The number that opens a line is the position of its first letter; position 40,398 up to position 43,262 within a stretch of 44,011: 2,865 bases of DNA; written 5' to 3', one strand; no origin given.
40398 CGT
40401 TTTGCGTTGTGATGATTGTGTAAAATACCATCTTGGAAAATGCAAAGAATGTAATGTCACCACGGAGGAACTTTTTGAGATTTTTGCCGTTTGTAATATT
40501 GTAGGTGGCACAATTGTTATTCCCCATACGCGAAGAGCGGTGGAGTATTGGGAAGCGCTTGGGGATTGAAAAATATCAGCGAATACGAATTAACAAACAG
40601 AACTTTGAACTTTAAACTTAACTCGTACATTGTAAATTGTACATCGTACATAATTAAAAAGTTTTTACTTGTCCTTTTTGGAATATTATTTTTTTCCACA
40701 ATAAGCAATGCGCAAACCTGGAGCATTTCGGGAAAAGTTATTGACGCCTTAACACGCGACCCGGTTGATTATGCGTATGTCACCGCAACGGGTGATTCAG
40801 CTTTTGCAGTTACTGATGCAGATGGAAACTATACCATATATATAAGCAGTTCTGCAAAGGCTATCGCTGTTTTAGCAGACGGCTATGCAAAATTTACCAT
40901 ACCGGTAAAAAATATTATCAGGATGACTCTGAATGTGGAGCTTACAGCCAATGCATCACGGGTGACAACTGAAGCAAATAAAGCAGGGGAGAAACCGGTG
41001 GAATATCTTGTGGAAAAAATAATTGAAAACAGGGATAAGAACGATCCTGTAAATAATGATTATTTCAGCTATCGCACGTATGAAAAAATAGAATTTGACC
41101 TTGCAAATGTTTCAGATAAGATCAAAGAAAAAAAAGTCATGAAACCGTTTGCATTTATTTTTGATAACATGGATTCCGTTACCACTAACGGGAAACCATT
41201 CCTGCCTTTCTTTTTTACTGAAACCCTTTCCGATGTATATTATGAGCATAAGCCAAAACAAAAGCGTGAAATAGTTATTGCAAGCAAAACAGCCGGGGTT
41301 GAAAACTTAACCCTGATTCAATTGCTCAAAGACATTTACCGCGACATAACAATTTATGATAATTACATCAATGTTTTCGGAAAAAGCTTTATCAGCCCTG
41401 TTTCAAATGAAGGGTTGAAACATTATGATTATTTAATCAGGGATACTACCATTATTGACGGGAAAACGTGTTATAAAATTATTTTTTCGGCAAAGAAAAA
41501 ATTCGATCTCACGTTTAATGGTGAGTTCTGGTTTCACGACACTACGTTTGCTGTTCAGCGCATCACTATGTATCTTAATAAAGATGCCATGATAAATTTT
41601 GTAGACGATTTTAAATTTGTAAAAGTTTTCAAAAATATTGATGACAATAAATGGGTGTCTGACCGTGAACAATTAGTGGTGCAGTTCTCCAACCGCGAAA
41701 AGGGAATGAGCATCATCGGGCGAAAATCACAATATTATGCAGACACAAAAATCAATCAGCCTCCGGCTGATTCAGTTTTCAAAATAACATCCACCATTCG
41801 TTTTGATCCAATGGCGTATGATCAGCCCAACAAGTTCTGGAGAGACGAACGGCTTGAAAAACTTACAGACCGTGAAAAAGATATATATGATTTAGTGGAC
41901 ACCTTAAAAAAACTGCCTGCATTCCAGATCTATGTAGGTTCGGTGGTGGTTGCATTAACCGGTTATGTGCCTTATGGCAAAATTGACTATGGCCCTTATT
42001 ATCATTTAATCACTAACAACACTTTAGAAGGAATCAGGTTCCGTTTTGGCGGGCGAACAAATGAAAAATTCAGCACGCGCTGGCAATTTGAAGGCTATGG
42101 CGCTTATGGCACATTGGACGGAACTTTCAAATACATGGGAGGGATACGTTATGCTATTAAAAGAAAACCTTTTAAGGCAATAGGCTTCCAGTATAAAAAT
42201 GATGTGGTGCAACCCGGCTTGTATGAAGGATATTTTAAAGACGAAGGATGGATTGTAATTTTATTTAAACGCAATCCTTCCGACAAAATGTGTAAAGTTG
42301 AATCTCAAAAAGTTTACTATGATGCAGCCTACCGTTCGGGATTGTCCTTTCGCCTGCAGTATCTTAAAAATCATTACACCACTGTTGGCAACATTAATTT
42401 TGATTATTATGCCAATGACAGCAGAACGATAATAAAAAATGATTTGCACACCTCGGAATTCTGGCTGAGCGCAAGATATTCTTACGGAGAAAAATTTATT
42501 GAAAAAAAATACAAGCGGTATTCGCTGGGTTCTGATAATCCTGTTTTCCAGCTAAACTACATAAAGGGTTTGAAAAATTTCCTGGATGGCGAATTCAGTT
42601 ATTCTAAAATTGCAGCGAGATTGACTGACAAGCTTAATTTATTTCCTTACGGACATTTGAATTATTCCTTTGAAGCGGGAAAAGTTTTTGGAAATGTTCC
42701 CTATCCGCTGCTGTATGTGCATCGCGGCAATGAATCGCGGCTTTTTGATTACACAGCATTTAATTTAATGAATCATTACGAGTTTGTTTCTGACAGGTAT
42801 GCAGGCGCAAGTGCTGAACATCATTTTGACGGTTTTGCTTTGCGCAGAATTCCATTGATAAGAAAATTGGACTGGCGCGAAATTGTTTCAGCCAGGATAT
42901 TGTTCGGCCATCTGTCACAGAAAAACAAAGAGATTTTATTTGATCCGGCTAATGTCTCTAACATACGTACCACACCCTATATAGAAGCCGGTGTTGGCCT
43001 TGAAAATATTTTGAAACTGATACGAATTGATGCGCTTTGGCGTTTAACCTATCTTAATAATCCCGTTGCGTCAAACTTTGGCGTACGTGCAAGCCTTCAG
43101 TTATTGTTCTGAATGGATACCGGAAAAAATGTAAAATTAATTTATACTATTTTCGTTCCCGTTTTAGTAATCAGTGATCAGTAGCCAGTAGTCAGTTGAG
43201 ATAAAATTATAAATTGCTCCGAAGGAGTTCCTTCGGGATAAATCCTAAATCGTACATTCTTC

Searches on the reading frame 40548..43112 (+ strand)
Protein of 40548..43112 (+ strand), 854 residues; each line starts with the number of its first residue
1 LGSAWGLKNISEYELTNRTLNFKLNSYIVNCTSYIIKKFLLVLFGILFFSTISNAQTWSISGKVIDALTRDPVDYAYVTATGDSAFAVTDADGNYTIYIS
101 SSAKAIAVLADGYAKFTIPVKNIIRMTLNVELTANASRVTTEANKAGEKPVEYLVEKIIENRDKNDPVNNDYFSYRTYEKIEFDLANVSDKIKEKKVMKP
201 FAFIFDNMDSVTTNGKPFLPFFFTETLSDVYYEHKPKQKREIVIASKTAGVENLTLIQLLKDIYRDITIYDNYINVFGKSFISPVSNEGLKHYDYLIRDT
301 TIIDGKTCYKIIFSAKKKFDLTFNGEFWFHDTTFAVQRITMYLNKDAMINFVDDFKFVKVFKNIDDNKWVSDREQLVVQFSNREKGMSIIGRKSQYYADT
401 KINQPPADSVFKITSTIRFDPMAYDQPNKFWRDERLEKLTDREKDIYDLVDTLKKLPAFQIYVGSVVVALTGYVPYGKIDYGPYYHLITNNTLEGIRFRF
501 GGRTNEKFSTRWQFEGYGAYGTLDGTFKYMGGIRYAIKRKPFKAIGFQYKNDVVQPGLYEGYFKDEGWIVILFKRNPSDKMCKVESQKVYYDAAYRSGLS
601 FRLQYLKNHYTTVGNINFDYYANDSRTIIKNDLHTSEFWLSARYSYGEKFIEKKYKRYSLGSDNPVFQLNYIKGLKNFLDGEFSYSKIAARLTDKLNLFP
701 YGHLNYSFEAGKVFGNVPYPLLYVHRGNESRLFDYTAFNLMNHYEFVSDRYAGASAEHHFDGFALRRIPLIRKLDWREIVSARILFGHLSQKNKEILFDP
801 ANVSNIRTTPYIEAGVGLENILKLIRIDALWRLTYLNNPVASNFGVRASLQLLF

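Call 24: find_related_loci(query=window:40548-43112:+, collection=metagenome_contigs, flank=10000)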
Query window:40548-43112:+ (854 aa) in metagenome_contigs; peptide patterns used: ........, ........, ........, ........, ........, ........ (x = any residue, [..] = any of these).
288 stretches matched a pattern; 3 encode a relative of the query (tblastn E <= 1e-3); 3 distinct loci.
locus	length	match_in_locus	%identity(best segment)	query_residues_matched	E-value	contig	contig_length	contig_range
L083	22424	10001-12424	86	47-854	0e+0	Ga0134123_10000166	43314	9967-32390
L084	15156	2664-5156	58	28-854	0e+0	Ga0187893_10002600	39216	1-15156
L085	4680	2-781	79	592-851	1e-134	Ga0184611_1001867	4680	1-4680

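Call 107: search_protein_families(library=pfam, proteins=[L083:6150-7694:-], max_evalue=0.001)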
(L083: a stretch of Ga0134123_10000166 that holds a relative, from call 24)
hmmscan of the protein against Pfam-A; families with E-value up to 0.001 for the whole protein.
L083:6150-7694:- (514 aa): 1 family
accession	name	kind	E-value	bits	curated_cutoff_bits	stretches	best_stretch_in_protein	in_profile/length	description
PF18962.6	Por_Secre_tail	-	2.7e-09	37.6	27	1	438-512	1-74/75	Secretion system C-terminal sorting domain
